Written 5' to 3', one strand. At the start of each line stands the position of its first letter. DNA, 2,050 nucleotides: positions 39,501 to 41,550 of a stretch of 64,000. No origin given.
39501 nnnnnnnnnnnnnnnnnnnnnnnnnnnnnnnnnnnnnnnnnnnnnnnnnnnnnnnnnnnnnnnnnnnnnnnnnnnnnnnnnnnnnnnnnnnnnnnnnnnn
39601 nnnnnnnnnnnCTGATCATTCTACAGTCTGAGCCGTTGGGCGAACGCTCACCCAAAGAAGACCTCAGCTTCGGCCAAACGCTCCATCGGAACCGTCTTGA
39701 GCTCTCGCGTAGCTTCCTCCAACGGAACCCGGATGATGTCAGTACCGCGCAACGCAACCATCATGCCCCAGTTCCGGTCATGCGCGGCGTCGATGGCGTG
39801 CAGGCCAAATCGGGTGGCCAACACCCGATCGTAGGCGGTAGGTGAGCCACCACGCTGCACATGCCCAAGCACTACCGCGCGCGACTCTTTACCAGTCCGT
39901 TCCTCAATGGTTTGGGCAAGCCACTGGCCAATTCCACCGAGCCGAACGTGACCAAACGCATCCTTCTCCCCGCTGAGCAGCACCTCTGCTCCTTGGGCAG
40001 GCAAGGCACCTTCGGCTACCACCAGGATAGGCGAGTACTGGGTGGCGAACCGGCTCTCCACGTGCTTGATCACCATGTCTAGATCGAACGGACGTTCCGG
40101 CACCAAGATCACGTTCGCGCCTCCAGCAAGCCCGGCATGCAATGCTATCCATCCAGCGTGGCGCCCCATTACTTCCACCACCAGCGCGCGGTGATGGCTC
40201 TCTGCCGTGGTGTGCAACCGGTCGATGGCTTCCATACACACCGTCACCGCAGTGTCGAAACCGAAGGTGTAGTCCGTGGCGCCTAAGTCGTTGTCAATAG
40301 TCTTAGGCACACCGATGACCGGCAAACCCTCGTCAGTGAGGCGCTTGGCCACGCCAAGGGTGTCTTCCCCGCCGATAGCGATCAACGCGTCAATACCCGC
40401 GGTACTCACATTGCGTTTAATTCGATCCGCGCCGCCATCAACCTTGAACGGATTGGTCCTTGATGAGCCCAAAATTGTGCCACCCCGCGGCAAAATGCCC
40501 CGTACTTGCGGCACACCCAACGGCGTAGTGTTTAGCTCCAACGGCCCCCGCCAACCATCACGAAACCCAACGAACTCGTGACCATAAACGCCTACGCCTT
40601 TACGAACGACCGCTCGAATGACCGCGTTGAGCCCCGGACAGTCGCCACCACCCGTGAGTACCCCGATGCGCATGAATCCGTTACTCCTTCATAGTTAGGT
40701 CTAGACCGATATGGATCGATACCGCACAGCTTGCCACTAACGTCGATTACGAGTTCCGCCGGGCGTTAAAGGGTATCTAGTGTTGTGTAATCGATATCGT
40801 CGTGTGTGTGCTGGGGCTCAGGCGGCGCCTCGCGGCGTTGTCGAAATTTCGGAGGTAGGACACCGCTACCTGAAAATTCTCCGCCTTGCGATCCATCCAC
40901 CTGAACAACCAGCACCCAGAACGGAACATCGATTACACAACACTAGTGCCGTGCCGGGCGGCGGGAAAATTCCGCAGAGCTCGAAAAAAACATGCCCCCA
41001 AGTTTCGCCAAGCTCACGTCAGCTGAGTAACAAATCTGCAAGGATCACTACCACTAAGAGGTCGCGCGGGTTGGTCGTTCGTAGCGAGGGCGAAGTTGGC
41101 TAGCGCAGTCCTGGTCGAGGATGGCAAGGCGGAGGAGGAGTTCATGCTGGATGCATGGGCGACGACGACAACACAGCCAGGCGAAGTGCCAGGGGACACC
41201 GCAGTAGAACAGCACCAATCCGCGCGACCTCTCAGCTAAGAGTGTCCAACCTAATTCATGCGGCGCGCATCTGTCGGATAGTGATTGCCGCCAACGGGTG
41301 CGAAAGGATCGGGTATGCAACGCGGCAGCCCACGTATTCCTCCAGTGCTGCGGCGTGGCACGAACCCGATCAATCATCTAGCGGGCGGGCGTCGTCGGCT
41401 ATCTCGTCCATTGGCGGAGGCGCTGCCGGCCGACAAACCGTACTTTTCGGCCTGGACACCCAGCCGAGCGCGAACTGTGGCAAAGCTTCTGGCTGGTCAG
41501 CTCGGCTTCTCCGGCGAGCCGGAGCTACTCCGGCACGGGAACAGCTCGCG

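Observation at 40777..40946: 170-nt symmetric long hairpin with perfect 19-bp ends upstream of pfkA: 6S-like RNA or solitary MITE?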

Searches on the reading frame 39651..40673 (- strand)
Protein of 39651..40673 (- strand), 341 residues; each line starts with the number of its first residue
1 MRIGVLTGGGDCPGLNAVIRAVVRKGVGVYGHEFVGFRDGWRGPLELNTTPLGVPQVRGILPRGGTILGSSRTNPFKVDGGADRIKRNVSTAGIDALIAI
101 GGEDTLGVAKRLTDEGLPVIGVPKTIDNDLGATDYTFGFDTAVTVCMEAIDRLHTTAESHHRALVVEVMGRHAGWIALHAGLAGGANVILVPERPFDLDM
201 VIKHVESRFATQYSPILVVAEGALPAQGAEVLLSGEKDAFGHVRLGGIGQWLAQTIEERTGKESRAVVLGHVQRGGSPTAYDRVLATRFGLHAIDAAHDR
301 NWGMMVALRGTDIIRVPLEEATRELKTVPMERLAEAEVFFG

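Call 12: find_encoding_contigs(protein=window:39651-40673:-, flank=3000, max_places=6)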
Protein seq(341 aa) (341 aa): 5 contigs read that carry it; 2 places shown.
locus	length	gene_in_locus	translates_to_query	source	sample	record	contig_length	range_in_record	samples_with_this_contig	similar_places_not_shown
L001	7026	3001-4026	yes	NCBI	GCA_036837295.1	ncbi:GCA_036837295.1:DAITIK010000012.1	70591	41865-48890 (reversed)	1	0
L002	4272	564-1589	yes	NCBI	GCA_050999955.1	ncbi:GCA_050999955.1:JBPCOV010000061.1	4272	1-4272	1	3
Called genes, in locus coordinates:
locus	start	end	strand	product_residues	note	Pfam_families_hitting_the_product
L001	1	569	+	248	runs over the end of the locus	PF20260:PUA_4, PF04452:Methyltrans_RNA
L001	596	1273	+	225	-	PF03167:UDG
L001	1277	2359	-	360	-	-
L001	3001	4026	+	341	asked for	PF00365:PFK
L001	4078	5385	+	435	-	PF01474:DAHP_synth_2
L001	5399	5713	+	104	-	PF12647:RNHCP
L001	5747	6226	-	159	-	PF00210:Ferritin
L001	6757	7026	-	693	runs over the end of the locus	PF00069:Pkinase, PF01636:APH (faint), PF07714:PK_Tyr_Ser-Thr, PF03109:ABC1 (weak), PF03793:PASTA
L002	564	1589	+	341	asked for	PF00365:PFK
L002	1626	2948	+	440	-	PF01474:DAHP_synth_2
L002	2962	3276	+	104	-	PF12647:RNHCP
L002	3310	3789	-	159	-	PF00210:Ferritin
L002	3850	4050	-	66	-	PF04324:Fer2_BFD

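Call 18: find_homologous_proteins(query=window:39651-40673:-, max_evalue=1e-100)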
Query seq(341 aa) (341 aa): 7997 proteins with E <= 1e-100 among 8000 candidates; the best 120 are listed.
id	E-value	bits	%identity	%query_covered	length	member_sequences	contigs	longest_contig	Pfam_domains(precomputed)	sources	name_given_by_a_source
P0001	5.0e-218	741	97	100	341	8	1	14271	PF00365.26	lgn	-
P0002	8.3e-210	714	-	-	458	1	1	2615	PF00365.26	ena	-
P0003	2.4e-200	683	89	100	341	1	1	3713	PF00365.26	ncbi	-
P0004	4.6e-199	679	88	100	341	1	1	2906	PF00365.26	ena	-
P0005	1.5e-198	677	88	100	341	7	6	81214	PF00365.26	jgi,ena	jgi:phosphofructokinase-like protein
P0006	8.3e-195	665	87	100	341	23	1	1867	PF00365.26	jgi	jgi:6-phosphofructokinase 1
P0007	6.1e-194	662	86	100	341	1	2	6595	PF00365.26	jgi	jgi:6-phosphofructokinase 1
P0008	6.7e-194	662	86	100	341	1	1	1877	PF00365.26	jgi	jgi:6-phosphofructokinase 1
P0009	7.6e-194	662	87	100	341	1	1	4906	PF00365.26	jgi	jgi:6-phosphofructokinase 1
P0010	1.0e-193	661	87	100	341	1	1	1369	PF00365.26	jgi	jgi:6-phosphofructokinase 1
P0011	1.1e-193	661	86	100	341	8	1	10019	PF00365.26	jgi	-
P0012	2.5e-192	657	86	100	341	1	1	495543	PF00365.26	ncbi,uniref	ncbi:6-phosphofructokinase [Cryptosporangium sp. NPDC051539]|uniref:6-phosphofructokinase n=1 Tax=Cr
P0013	2.8e-192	657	85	100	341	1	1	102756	PF00365.26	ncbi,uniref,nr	ncbi:6-phosphofructokinase [Cryptosporangium phraense]|uniref:Pyrophosphate--fructose 6-phosphate 1-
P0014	6.4e-192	656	85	100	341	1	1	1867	PF00365.26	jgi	jgi:ATP-dependent phosphofructokinase / diphosphate-dependent phosphofructokinase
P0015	7.2e-192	655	85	100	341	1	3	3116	PF00365.26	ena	-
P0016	2.1e-191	654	85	100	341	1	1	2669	PF00365.26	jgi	jgi:phosphofructokinase-like protein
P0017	4.4e-191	653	85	100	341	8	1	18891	PF00365.26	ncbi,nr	ncbi:MAG: ATP-dependent phosphofructokinase / diphosphate-dependent phosphofructokinase [Cryptospora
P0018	4.7e-191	653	85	100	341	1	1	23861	PF00365.26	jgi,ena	-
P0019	6.2e-191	652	85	100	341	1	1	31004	PF00365.26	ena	-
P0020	9.3e-191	652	84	100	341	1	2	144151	PF00365.26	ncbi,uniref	ncbi:6-phosphofructokinase [Cryptosporangium minutisporangium]|uniref:Pyrophosphate--fructose 6-phos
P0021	1.3e-190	651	84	100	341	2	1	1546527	PF00365.26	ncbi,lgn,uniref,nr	ncbi:6-phosphofructokinase [Cryptosporangium aurantiacum]|uniref:Pyrophosphate--fructose 6-phosphate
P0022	3.5e-190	650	84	100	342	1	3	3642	PF00365.26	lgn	-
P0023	5.2e-190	649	84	100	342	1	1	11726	PF00365.26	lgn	-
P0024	8.5e-190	649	84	100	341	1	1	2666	PF00365.26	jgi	jgi:6-phosphofructokinase 1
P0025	2.0e-189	647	90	92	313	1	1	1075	PF00365.26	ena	-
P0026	2.1e-189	647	84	100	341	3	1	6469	PF00365.26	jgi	jgi:6-phosphofructokinase 1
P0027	2.4e-189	647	85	100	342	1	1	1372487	PF00365.26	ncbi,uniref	ncbi:6-phosphofructokinase [Cryptosporangium sp. NPDC048952]|uniref:6-phosphofructokinase n=1 Tax=Cr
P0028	1.1e-187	642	84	100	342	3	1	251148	PF00365.26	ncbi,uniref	ncbi:6-phosphofructokinase [Cryptosporangium japonicum]|uniref:Pyrophosphate--fructose 6-phosphate 1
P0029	1.2e-187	642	84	100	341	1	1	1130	PF00365.26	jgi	jgi:phosphofructokinase-like protein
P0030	2.9e-187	640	85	100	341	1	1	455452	PF00365.26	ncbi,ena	-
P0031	1.3e-186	638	82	100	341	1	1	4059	PF00365.26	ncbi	ncbi:MAG: 6-phosphofructokinase [Micromonosporaceae bacterium]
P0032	2.2e-186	637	83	100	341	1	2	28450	PF00365.26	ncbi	ncbi:MAG: 6-phosphofructokinase [Micromonosporaceae bacterium]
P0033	3.8e-186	637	82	100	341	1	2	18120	PF00365.26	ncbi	ncbi:MAG: 6-phosphofructokinase [Micromonosporaceae bacterium]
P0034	2.3e-184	631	83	100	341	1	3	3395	PF00365.26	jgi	jgi:phosphofructokinase-like protein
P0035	2.4e-184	631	83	100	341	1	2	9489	PF00365.26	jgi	jgi:phosphofructokinase-like protein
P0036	3.4e-184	630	83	100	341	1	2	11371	PF00365.26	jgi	jgi:phosphofructokinase-like protein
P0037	3.8e-184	630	83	100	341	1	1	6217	PF00365.26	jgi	jgi:phosphofructokinase-like protein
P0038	4.0e-184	630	82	100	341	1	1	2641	PF00365.26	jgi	jgi:ATP-dependent phosphofructokinase / diphosphate-dependent phosphofructokinase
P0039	4.2e-184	630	83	100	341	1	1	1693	PF00365.26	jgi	jgi:phosphofructokinase-like protein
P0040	7.3e-184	629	82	100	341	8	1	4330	PF00365.26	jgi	jgi:6-phosphofructokinase 1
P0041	8.3e-184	629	83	100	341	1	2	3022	PF00365.26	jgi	jgi:phosphofructokinase-like protein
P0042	9.4e-184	629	81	100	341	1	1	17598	PF00365.26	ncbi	ncbi:MAG: 6-phosphofructokinase [Micromonosporaceae bacterium]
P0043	1.4e-183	628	82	100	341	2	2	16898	PF00365.26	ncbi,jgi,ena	ncbi:MAG TPA: 6-phosphofructokinase [Mycobacteriales bacterium]|jgi:6-phosphofructokinase 1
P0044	1.5e-183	628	80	100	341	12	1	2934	PF00365.26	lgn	-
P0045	1.8e-183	628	82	100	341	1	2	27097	PF00365.26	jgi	-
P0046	1.8e-183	628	83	100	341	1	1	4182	PF00365.26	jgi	jgi:6-phosphofructokinase 1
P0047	1.5e-182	625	81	100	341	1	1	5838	PF00365.26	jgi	jgi:6-phosphofructokinase 1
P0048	2.1e-182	624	80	100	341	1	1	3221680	PF00365.26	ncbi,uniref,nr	ncbi:6-phosphofructokinase [Fodinicola acaciae]|uniref:6-phosphofructokinase n=1 Tax=Fodinicola acac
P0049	2.6e-182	624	80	100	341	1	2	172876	PF00365.26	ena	-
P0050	6.8e-182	623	82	100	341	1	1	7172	PF00365.26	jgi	jgi:6-phosphofructokinase 1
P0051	8.4e-182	622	81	100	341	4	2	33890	PF00365.26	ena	-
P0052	9.4e-182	622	80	100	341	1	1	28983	PF00365.26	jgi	jgi:6-phosphofructokinase 1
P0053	3.7e-181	620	81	100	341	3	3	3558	PF00365.26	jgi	jgi:ATP-dependent phosphofructokinase / diphosphate-dependent phosphofructokinase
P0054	3.9e-181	620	80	100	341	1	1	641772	PF00365.26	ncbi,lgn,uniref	ncbi:6-phosphofructokinase [Longispora sp. NPDC051575]|uniref:6-phosphofructokinase n=1 Tax=Longispo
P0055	6.4e-181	619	80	100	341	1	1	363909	PF00365.26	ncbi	ncbi:6-phosphofructokinase [Longispora urticae]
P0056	8.3e-181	619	79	100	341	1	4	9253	PF00365.26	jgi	jgi:6-phosphofructokinase 1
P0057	8.3e-181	619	80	100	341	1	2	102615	PF00365.26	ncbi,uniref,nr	ncbi:6-phosphofructokinase [Fodinicola feengrottensis]|uniref:Pyrophosphate--fructose 6-phosphate 1-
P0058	8.6e-181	619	80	100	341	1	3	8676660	PF00365.26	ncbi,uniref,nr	ncbi:pyrophosphate--fructose 6-phosphate 1-phosphotransferase [Longispora fulva]|uniref:Pyrophosphat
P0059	1.2e-180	618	79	100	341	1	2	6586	PF00365.26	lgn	-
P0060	1.8e-180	618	80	100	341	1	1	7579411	PF00365.26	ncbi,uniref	ncbi:6-phosphofructokinase [Longispora sp. K20-0274]|uniref:6-phosphofructokinase n=1 Tax=Longispora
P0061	1.8e-180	618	81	100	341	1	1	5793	PF00365.26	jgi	jgi:6-phosphofructokinase 1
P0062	3.3e-180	617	81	100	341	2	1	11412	PF00365.26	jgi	jgi:6-phosphofructokinase 1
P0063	4.9e-180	616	81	100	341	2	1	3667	PF00365.26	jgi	jgi:phosphofructokinase-like protein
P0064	5.4e-180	616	81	100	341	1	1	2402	PF00365.26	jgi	-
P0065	5.9e-180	616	81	100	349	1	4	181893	PF00365.26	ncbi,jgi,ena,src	-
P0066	7.0e-180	616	79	100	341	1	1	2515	PF00365.26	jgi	jgi:phosphofructokinase-like protein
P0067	8.7e-180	616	80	100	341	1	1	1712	PF00365.26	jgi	jgi:6-phosphofructokinase 1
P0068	1.1e-179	615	79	100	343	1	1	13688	PF00365.26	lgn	-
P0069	1.5e-179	615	80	100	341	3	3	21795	PF00365.26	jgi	-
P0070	1.7e-179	615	81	100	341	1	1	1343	PF00365.26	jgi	jgi:6-phosphofructokinase 1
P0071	1.7e-179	615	79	100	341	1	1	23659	PF00365.26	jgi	jgi:ATP-dependent phosphofructokinase / diphosphate-dependent phosphofructokinase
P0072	1.7e-179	615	79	100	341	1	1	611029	PF00365.26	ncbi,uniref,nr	ncbi:6-phosphofructokinase [Longispora albida]|uniref:6-phosphofructokinase n=1 Tax=Longispora albid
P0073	1.9e-179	615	79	100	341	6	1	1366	PF00365.26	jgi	jgi:6-phosphofructokinase 1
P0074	1.9e-179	614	80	100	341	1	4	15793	PF00365.26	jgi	jgi:6-phosphofructokinase 1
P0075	2.1e-179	614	79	100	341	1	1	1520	PF00365.26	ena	-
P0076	2.2e-179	614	80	100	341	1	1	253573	PF00365.26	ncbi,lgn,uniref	ncbi:6-phosphofructokinase [Stackebrandtia soli]|uniref:6-phosphofructokinase n=1 Tax=Stackebrandtia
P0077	2.5e-179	614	80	100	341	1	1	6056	PF00365.26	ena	-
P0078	2.7e-179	614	80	100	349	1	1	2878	PF00365.26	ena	-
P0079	2.9e-179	614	80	100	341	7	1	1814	PF00365.26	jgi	jgi:phosphofructokinase-like protein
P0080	3.0e-179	614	81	100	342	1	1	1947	PF00365.26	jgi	-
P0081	3.5e-179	614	79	100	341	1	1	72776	PF00365.26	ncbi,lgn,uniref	ncbi:6-phosphofructokinase [Catellatospora sp. NPDC049609]|uniref:6-phosphofructokinase n=1 Tax=Cate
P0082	3.9e-179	613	80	100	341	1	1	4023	PF00365.26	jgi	jgi:phosphofructokinase-like protein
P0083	3.9e-179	613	79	100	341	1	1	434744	PF00365.26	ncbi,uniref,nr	ncbi:6-phosphofructokinase [Planosporangium thailandense]|uniref:Pyrophosphate--fructose 6-phosphate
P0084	7.6e-179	613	80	100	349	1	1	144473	PF00365.26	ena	-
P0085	7.9e-179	612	79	100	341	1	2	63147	PF00365.26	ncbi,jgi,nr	ncbi:MAG TPA: 6-phosphofructokinase [Mycobacteriales bacterium]|jgi:6-phosphofructokinase 1|nr:6-pho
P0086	8.2e-179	612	80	100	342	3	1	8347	PF00365.26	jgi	jgi:ATP-dependent phosphofructokinase / diphosphate-dependent phosphofructokinase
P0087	8.5e-179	612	81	100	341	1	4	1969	PF00365.26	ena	-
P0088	9.3e-179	612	79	100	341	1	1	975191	PF00365.26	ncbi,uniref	ncbi:6-phosphofructokinase [Phytomonospora sp. NPDC050363]|uniref:6-phosphofructokinase n=1 Tax=Phyt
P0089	1.0e-178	612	80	100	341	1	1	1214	PF00365.26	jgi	jgi:6-phosphofructokinase 1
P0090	1.2e-178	612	80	100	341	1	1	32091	PF00365.26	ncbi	ncbi:MAG: 6-phosphofructokinase [Pseudonocardiales bacterium]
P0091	1.2e-178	612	80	100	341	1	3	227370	PF00365.26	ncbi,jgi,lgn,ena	-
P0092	1.3e-178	612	79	100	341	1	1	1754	PF00365.26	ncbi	-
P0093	1.6e-178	611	78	100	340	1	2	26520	PF00365.26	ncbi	ncbi:MAG: 6-phosphofructokinase [Micromonosporaceae bacterium]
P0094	2.1e-178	611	80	100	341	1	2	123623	PF00365.26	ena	-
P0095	2.1e-178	611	80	100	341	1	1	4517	PF00365.26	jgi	jgi:6-phosphofructokinase 1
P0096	2.9e-178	611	81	100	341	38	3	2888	PF00365.26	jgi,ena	-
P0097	3.3e-178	610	79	100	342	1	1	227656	PF00365.26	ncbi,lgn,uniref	ncbi:6-phosphofructokinase [Dactylosporangium sp. NPDC049140]|uniref:6-phosphofructokinase n=1 Tax=D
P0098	3.4e-178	610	80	100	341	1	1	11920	PF00365.26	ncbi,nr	ncbi:MAG: 6-phosphofructokinase [Actinomycetota bacterium]|nr:6-phosphofructokinase [Actinomycetota 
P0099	3.5e-178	610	81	100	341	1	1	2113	PF00365.26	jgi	jgi:6-phosphofructokinase 1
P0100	3.7e-178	610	81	100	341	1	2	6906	PF00365.26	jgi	jgi:phosphofructokinase-like protein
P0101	3.8e-178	610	80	100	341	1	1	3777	PF00365.26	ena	-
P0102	3.9e-178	610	79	100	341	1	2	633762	PF00365.26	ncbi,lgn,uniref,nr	ncbi:6-phosphofructokinase [Phytomonospora endophytica]|uniref:Pyrophosphate--fructose 6-phosphate 1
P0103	4.0e-178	610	79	100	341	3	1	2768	PF00365.26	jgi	jgi:ATP-dependent phosphofructokinase / diphosphate-dependent phosphofructokinase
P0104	4.0e-178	610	79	100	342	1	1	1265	PF00365.26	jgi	jgi:phosphofructokinase-like protein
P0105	4.0e-178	610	79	100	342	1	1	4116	PF00365.26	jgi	-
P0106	4.3e-178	610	80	100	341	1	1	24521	PF00365.26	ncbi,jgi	jgi:6-phosphofructokinase 1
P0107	4.5e-178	610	78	100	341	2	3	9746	PF00365.26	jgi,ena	-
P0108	4.7e-178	610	79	100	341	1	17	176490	PF00365.26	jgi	jgi:6-phosphofructokinase 1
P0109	5.2e-178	610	80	100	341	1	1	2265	PF00365.26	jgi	jgi:ATP-dependent phosphofructokinase / diphosphate-dependent phosphofructokinase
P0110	5.2e-178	610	78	100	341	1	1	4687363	PF00365.26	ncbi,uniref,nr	ncbi:pyrophosphate--fructose 6-phosphate 1-phosphotransferase [Catellatospora sp. TT07R-123]|uniref:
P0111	6.3e-178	610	79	100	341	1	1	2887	PF00365.26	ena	-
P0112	6.5e-178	609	79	100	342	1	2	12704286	PF00365.26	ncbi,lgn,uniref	ncbi:6-phosphofructokinase [Dactylosporangium sp. McL0621]|uniref:6-phosphofructokinase n=1 Tax=Dact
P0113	7.2e-178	609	79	100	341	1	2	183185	PF00365.26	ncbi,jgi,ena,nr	ncbi:MAG TPA: 6-phosphofructokinase [Micromonosporaceae bacterium]|nr:6-phosphofructokinase [Micromo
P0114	7.6e-178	609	80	100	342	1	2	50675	PF00365.26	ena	-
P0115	8.1e-178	609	79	100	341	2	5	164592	PF00365.26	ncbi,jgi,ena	-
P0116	8.8e-178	609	79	100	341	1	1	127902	PF00365.26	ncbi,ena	-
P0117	9.8e-178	609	80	100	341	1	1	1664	PF00365.26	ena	-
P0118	1.2e-177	609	80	100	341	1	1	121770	PF00365.26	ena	-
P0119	1.2e-177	609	78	100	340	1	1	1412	PF00365.26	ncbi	ncbi:MAG: 6-phosphofructokinase [Micromonosporaceae bacterium]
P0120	1.4e-177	608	80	100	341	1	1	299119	PF00365.26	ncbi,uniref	ncbi:6-phosphofructokinase [Planosporangium sp. 12N6]|uniref:6-phosphofructokinase n=1 Tax=Planospor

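Call 19: find_encoding_contigs(protein=P0001, flank=4000, max_places=4)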
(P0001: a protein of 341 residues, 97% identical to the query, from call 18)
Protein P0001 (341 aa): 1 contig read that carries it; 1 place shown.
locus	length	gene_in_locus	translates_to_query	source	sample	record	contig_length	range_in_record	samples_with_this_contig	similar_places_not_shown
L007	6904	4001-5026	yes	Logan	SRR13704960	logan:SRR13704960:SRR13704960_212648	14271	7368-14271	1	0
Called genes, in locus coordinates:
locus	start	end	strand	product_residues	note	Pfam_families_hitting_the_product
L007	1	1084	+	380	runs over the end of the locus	PF00226:DnaJ, PF01556:DnaJ_C, PF00684:DnaJ_CXXCXGXG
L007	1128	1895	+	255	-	PF20260:PUA_4, PF04452:Methyltrans_RNA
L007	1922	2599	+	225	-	PF03167:UDG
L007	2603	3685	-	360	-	-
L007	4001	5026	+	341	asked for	PF00365:PFK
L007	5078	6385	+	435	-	PF01474:DAHP_synth_2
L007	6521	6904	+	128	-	?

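Call 20: find_encoding_contigs(protein=P0005, flank=4000, max_places=4)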
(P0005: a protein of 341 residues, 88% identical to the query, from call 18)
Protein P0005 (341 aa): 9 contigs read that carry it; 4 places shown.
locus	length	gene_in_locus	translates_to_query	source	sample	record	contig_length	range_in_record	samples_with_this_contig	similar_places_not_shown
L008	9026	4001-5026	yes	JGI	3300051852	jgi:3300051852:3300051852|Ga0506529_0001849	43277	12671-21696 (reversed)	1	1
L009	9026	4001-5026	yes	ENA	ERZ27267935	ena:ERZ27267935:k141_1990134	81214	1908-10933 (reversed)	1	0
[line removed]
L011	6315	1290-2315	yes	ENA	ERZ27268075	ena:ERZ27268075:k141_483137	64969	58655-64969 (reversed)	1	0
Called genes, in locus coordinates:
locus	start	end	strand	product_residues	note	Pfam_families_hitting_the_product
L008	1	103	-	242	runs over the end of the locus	PF00027:cNMP_binding, PF13545:HTH_Crp_2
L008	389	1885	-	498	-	PF00370:FGGY_N, PF02782:FGGY_C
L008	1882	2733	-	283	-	PF06267:DUF1028, PF08823:PG_binding_2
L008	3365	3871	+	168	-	PF16473:Rv2179c-like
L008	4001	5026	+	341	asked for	PF00365:PFK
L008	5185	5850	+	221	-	PF00440:TetR_N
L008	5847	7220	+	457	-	PF00743:FMO-like, PF01266:DAO (faint), PF07992:Pyr_redox_2, PF13450:NAD_binding_8, PF13738:Pyr_redox_3, PF13434:Lys_Orn_oxgnase (weak)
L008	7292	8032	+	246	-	PF12146:Hydrolase_4, PF00561:Abhydrolase_1, PF06821:Ser_hydrolase (weak), PF12697:Abhydrolase_6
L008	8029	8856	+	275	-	PF00106:adh_short, PF13561:adh_short_C2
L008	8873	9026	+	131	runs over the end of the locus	PF09969:DUF2203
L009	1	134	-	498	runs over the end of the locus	PF00370:FGGY_N, PF02782:FGGY_C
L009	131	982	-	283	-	PF06267:DUF1028, PF08823:PG_binding_2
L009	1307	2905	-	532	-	-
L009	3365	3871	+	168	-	PF16473:Rv2179c-like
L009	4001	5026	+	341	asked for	PF00365:PFK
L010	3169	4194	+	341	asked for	PF00365:PFK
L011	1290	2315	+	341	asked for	PF00365:PFK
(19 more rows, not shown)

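Call 21: find_encoding_contigs(protein=P0003, flank=4000, max_places=3)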
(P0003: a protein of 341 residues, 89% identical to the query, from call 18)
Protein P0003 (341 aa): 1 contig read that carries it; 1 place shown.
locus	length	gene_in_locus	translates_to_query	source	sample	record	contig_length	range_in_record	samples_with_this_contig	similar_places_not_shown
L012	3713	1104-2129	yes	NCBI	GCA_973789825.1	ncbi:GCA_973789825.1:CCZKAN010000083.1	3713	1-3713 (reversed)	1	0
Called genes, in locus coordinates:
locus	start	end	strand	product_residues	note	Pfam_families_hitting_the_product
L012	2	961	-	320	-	?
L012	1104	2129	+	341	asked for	PF00365:PFK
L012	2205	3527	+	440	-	PF01474:DAHP_synth_2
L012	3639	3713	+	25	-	?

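Call 57: find_encoding_contigs(protein=P0002, flank=3000, max_places=4)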
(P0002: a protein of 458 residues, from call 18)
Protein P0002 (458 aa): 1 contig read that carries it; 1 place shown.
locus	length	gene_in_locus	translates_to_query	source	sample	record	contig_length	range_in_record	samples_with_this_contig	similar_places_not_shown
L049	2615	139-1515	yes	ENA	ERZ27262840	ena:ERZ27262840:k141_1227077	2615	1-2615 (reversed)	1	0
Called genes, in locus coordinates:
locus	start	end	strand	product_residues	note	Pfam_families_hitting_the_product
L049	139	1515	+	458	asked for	PF00365:PFK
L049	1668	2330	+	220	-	PF03551:PadR, PF13601:HTH_34 (faint)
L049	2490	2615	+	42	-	?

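Call 58: find_encoding_contigs(protein=P0004, flank=3000, max_places=3)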
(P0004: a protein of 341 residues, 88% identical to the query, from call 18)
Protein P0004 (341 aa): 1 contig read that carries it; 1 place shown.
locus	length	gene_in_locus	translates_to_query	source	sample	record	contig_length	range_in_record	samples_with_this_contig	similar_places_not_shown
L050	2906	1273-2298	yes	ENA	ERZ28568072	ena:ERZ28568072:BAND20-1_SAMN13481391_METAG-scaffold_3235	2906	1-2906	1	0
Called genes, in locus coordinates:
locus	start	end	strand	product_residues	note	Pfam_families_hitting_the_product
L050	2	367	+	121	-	?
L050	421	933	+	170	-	PF16473:Rv2179c-like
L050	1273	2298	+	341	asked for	PF00365:PFK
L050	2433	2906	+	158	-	?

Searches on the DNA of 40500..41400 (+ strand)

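Call 5: search_rna_families(source=window, start=40500, end=41400, threshold=evalue, max_evalue=10)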
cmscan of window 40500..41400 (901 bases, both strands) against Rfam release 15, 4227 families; matches with E-value up to 10: 1.
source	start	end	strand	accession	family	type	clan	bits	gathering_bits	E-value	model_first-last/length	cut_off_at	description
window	40582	40635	+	RF02242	Xoo5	Gene; sRNA;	-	13.6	50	7.4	1-124/124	no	Xanthomonadaceae sRNA Xoo5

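Call 32: search_dna_similar(query=window:40777-40946:+, collection=plasmids, mode=distant, max_evalue=0.01)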
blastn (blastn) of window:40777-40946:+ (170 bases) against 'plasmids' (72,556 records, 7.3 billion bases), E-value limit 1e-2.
No match.

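Call 33: search_dna_similar(query=window:40777-40946:+, collection=phages, mode=distant, max_evalue=0.01)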
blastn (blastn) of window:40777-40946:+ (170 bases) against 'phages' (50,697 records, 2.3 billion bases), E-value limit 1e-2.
No match.
